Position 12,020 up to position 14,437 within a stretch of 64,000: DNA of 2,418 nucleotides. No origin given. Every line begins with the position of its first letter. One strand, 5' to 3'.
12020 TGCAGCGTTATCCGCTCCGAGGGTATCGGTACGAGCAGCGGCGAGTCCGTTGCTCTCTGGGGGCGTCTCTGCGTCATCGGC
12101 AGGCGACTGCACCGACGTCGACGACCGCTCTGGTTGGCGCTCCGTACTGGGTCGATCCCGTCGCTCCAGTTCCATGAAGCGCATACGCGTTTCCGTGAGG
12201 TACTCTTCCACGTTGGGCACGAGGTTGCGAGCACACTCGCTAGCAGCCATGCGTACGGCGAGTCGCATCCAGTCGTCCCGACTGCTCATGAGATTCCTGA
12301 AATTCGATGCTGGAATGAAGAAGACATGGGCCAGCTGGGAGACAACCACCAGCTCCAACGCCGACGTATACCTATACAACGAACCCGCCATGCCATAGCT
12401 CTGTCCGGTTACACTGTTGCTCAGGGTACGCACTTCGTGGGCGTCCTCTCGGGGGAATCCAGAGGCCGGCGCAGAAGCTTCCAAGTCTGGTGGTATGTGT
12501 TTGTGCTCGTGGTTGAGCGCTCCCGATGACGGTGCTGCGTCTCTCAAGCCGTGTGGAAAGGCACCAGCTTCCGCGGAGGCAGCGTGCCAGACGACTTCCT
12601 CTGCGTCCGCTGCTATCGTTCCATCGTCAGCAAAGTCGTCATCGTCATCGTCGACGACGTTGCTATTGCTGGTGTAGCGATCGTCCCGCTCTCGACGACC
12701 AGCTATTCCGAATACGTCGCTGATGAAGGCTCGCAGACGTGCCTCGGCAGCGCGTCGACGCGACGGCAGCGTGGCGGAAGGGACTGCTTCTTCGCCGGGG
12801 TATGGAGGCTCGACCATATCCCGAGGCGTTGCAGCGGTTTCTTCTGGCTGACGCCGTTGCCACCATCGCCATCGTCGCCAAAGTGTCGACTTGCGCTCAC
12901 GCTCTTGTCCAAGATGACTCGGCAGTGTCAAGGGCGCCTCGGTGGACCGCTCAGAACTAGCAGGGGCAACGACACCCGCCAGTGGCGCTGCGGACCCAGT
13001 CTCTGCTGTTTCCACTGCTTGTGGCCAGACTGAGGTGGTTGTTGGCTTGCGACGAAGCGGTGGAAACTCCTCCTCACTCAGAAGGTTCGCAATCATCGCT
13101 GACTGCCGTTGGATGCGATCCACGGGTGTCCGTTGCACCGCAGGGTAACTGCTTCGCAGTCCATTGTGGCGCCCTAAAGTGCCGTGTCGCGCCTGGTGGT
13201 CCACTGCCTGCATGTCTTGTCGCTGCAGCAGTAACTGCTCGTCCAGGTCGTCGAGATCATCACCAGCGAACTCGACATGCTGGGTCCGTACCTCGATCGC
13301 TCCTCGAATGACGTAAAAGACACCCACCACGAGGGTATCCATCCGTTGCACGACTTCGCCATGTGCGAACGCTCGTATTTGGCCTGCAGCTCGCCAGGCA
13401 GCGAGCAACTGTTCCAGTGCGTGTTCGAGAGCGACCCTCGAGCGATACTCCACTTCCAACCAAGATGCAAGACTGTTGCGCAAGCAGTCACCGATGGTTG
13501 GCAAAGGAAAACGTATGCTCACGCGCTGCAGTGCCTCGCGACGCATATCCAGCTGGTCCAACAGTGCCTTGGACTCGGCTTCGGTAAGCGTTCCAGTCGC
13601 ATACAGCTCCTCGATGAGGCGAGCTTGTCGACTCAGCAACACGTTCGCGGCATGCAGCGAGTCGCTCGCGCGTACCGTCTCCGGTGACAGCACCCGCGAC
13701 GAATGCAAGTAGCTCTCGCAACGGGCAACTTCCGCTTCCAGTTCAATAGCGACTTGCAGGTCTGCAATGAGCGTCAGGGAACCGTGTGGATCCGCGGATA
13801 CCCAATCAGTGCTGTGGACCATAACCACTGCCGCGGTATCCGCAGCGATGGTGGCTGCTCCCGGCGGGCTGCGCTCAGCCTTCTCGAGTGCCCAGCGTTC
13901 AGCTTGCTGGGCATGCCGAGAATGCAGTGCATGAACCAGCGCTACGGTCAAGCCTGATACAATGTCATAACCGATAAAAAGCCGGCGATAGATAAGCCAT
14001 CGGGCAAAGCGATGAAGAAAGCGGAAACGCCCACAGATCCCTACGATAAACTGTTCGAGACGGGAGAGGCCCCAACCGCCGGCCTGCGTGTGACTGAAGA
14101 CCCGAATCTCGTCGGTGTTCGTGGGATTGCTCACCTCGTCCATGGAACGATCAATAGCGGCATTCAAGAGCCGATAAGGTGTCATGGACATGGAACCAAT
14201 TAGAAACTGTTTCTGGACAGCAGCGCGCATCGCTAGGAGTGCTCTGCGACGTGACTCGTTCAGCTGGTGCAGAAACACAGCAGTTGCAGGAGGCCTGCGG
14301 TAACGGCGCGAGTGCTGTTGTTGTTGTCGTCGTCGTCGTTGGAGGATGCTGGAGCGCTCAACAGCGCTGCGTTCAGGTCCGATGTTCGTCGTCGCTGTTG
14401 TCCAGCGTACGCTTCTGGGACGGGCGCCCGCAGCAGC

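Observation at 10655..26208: Tandem pair of giant SLC9C-type (NHE + voltage-sensor-like + CNBD) exchanger paralogues with ~900-aa low-complexity tails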

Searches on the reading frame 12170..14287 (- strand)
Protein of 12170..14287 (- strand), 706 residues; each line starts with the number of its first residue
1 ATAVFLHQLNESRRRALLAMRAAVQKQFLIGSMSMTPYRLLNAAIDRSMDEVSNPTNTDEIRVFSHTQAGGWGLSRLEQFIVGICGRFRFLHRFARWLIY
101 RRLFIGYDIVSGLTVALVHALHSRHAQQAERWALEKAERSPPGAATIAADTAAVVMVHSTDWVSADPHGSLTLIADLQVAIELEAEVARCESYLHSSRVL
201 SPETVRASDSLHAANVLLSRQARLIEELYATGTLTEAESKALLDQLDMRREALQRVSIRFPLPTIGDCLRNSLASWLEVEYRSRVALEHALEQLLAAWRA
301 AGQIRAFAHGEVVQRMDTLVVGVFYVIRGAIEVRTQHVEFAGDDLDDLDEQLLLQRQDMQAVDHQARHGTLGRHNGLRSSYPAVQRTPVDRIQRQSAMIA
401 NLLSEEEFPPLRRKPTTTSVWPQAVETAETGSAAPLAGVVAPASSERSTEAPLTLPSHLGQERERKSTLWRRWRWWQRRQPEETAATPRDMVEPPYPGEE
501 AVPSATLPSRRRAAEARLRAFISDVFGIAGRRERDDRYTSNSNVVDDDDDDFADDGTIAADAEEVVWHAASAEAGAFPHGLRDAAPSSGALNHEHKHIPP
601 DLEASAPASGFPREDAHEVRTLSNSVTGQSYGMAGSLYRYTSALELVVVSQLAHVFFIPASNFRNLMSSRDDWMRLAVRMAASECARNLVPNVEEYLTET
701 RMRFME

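Call 21: search_solved_structures(query=A1, max_evalue=1, show_alignments=3)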
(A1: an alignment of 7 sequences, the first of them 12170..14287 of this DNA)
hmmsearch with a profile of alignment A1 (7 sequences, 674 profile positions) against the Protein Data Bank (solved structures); distinct sequences matched with E-value up to 1: 20.
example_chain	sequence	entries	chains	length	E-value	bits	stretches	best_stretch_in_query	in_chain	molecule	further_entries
8j2m_A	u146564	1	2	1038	3.2e-07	32.7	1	158-230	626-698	Na+/H+ antiporter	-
8iwo_A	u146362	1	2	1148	2.2e-05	26.6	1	158-230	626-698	OsSOS1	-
8xq8_A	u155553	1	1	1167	4.8e-05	25.5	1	186-319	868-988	Sperm-specific sodium proton exchanger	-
8xq7_A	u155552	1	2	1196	5.1e-05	25.4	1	186-319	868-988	Sperm-specific sodium proton exchanger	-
8xpq_A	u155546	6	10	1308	5.8e-05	25.2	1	186-319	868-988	Sperm-specific sodium proton exchanger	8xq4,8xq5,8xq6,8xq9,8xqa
8u6z_A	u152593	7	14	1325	6e-05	25.2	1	186-319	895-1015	Sperm-specific sodium proton exchanger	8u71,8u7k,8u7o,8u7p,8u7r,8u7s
8u73_A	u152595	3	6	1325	6e-05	25.2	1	186-319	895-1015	Sperm-specific sodium proton exchanger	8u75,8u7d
8otq_A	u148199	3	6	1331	6e-05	25.2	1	186-319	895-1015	Sperm-specific sodium proton exchanger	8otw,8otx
8pd2_A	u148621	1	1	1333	6e-05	25.2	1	186-319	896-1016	Sperm-specific sodium proton exchanger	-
8pcz_A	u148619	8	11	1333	6e-05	25.2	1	186-319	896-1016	Sperm-specific sodium proton exchanger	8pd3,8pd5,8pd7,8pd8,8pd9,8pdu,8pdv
7y3e_A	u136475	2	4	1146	0.00025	23.1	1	158-249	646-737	Sodium/hydrogen exchanger 7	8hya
8jd9_A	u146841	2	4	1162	0.00027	23.1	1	158-249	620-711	Sodium/hydrogen exchanger 7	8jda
1nt9_D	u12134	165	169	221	0.14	14.1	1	431-539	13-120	YEAST DNA-DIRECTED RNA POLYMERASE II 32 KD POLYPEPTIDE | DNA-directed RNA polymerase II 32 kDa polypeptide | DNA-directed RNA polymerase II subunit RPB4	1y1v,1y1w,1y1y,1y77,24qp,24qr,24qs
5w5b_A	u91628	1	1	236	0.15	14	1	274-398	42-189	HTH-type transcriptional regulator Cmr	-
6gyk_D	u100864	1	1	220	0.15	14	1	431-539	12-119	DNA-directed RNA polymerase II subunit RPB4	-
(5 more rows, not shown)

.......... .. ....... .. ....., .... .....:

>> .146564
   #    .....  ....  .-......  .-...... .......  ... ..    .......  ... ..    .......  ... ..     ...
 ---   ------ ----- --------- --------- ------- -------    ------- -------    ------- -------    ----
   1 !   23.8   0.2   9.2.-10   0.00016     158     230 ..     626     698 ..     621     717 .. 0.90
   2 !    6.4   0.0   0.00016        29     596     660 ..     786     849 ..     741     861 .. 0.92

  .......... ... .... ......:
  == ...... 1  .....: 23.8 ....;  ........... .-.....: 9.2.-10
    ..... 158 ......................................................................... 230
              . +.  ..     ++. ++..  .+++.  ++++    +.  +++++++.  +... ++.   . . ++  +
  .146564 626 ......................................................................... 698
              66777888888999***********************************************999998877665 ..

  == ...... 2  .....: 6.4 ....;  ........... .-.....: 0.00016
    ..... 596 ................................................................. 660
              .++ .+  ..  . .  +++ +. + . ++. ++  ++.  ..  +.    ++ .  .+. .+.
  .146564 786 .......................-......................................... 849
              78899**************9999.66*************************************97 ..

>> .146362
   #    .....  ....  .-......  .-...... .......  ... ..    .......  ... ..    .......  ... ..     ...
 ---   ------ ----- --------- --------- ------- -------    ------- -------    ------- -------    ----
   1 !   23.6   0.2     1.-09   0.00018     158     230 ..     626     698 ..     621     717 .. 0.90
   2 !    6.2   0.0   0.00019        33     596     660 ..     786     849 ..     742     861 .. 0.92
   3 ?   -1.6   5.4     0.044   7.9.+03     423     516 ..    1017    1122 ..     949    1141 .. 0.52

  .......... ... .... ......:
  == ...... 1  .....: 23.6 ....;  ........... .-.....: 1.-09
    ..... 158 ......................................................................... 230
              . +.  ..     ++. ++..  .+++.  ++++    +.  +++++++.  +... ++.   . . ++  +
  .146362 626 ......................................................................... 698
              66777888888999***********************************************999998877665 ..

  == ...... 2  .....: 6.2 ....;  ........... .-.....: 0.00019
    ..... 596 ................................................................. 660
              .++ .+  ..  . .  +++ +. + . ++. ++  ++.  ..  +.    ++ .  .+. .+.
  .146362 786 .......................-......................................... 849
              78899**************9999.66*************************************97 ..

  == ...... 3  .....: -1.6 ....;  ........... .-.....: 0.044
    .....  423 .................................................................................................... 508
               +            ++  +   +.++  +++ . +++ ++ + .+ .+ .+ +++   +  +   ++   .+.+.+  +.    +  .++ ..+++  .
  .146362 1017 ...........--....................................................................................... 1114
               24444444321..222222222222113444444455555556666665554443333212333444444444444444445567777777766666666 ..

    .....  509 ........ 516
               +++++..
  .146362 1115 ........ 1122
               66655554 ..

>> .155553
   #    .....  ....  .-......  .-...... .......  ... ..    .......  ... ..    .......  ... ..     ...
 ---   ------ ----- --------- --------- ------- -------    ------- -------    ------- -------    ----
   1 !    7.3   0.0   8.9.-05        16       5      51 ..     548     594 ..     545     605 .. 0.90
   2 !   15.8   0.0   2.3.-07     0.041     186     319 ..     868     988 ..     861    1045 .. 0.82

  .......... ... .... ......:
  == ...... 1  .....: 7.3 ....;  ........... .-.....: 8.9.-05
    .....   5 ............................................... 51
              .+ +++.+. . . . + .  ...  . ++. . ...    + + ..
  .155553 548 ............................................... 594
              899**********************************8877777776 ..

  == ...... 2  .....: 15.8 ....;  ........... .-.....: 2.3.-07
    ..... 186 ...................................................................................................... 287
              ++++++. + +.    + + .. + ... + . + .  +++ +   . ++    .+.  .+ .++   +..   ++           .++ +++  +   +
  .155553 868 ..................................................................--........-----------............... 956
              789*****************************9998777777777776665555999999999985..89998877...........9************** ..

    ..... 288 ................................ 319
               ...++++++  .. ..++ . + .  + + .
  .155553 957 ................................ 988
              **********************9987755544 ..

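Call 47: search_solved_structures(query=A3, max_evalue=0.01, show_alignments=2)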
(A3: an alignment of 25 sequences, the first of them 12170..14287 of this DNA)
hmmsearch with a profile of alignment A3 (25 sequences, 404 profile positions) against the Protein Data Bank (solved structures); distinct sequences matched with E-value up to 0.01: 254 (the best 60 are shown).
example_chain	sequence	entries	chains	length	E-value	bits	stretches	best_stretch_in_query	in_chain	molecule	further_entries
8xq8_A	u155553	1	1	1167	3.6e-86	292.8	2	83-398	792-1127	Sperm-specific sodium proton exchanger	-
8xq7_A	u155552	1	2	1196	3.9e-86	292.7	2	83-398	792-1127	Sperm-specific sodium proton exchanger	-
8xpq_A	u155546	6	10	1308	5e-86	292.3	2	83-398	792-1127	Sperm-specific sodium proton exchanger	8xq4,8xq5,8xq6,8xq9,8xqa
8u6z_A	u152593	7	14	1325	5.2e-86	292.2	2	83-398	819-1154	Sperm-specific sodium proton exchanger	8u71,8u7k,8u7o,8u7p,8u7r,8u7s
8u73_A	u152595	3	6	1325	5.3e-86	292.2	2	83-398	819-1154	Sperm-specific sodium proton exchanger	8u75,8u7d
8otq_A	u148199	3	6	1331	5.3e-86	292.2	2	83-398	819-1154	Sperm-specific sodium proton exchanger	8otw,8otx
8pcz_A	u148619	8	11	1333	5.3e-86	292.2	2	83-398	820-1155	Sperm-specific sodium proton exchanger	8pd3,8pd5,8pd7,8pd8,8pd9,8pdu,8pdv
8pd2_A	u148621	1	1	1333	5.3e-86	292.2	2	83-398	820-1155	Sperm-specific sodium proton exchanger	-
7y3e_A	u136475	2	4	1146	6.1e-61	209.7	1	9-396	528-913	Sodium/hydrogen exchanger 7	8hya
8jd9_A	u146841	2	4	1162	7.7e-61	209.3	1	9-396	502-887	Sodium/hydrogen exchanger 7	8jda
8j2m_A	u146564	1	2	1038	4.6e-59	203.5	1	9-398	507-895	Na+/H+ antiporter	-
8iwo_A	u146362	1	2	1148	5.8e-59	203.2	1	9-398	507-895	OsSOS1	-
9ya0_MA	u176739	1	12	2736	4e-54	187.2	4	208-328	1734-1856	PCR12, TGME49_219070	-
5ezr_A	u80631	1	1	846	1.4e-43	152.5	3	214-329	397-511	cGMP-dependent protein kinase, putative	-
4rz7_A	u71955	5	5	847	1.4e-43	152.5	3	214-329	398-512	cGMP-dependent protein kinase, putative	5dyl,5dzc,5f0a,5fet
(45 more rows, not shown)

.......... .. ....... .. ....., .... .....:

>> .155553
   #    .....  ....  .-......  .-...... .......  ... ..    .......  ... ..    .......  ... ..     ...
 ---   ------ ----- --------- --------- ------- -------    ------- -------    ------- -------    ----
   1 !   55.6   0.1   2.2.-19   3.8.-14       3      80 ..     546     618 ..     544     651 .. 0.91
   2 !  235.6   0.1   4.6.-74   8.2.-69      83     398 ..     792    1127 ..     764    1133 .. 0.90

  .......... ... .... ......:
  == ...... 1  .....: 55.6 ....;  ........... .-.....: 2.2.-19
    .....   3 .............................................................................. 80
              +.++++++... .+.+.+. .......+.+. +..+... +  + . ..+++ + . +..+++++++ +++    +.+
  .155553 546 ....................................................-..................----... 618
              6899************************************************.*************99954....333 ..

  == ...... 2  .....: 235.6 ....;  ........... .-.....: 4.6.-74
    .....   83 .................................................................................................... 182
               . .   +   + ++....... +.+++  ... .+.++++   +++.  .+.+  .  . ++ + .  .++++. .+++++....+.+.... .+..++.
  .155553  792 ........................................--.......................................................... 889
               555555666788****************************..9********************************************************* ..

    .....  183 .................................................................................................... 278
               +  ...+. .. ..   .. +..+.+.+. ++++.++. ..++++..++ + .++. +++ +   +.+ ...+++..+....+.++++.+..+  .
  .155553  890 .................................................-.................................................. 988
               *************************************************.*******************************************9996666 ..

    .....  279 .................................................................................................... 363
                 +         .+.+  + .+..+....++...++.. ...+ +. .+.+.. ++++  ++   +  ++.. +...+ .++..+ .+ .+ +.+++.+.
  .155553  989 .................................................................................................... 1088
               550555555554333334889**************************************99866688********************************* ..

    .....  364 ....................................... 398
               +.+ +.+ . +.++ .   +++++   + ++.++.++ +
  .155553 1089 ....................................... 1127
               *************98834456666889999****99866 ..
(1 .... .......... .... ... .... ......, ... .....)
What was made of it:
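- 13460..14287 (-): p1 helical cytoplasmic domain (aa 855-1130), equivalent to the SOS1 alpha-CTD and the SLC9C1 coupling helices. The profile is colinear with AtSOS1 528-913 (call 47).
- On SLC9C (sperm-type, voltage- and cNMP-gated NHE): The SLC9C1 VSD segment is unmatched (calls 21, 47).
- On SOS1 / NhaP-SOS1 type (plant NHX7-like): One-piece profile match to AtSOS1 528-913 and rice SOS1 507-895 (call 47).
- Closest known: Plant SOS1 / NHX7. Same: A one-piece profile match to AtSOS1 528-913 (call 47).
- The same profile matches SpSLC9C1 in two pieces that flank a roughly 174-aa insertion (call 47).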

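Call 60: predict_structure(alignment_id=A3)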
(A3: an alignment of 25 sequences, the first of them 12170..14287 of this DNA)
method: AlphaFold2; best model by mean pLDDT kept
length: 706 residues; sequences in the alignment: 25
mean_pLDDT: 68.8   pTM: 0.55
mean pLDDT of the five models: 68.8, 67.6, 67.1, 66.9, 65.2
residues with pLDDT >= 90: 236; 70-90: 165; 50-70: 78; < 50: 227
segments of 3 or more residues with pLDDT < 50: 154-164, 341-345, 370-386, 405-466, 477-508, 527-617, 619-622
pLDDT, mean of each block of 10 residues (from residue 1): 91 96 95 92 97 91 92 83 86 86 92 96 93 86 60 47 57 92 95 86 87 92 97 98 96 85 85 88 93 94 90 92 90 71 52 76 64 37 44 58 45 32 31 32 31 34 45 51 35 34 41 65 50 33 32 32 31 30 31 33 35 44 64 92 88 91 95 91 83 75 74
secondary structure, 60 per line:
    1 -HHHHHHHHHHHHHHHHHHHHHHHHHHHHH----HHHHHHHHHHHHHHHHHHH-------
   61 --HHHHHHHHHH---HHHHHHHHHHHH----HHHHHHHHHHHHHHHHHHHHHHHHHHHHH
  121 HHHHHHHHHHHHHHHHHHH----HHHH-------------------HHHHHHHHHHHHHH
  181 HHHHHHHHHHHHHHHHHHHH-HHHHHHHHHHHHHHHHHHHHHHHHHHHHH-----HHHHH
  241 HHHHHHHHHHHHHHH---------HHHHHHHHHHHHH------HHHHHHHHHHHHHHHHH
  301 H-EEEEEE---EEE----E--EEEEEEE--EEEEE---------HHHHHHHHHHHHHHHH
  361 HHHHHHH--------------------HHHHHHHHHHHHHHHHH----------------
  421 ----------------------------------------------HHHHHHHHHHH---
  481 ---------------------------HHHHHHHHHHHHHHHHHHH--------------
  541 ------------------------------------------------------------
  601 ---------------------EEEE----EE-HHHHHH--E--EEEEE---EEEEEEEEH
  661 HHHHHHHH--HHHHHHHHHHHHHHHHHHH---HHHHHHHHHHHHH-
elements in order (helices of 4 or more, strands of 3 or more residues): H2-30 H35-53 H63-72 H76-87 H92-139 H144-147 H167-200 H202-230 H236-255 H265-277 H284-301 E303-308 E312-314 E322-328 E331-335 H345-367 H388-404 H467-477 H508-526 E622-625 H633-638 E644-648 E652-659 H660-668 H671-689 H693-705
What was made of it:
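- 13460..14287 (-): AF2 pLDDT 85-97, all helical (call 60).
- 13265..13459 (-): p1 CNBD-like domain, N-terminal half (aa 1131-1195: alphaA and the first beta strands). AF2 strands at model residues 303-335, pLDDT about 90 (call 60).
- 12416..13264 (-): p1 283-aa insertion inside the beta-roll (aa 1196-1478), predicted disordered, with short conserved motifs (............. at aa 1248; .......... at aa 1371). pLDDT below 50 (call 60).
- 12170..12415 (-): p1 CNBD-like domain, C-terminal half (aa 1479-1560: remaining strands, degenerate phosphate-binding cassette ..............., alphaB and alphaC). AF2 pLDDT 88-95 (call 60).
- On SOS1 / NhaP-SOS1 type (plant NHX7-like): AF2 model all-helical with pLDDT 85-97 (call 60).
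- The AF2 model has a confident helical domain and a re-joined beta-roll (call 60).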
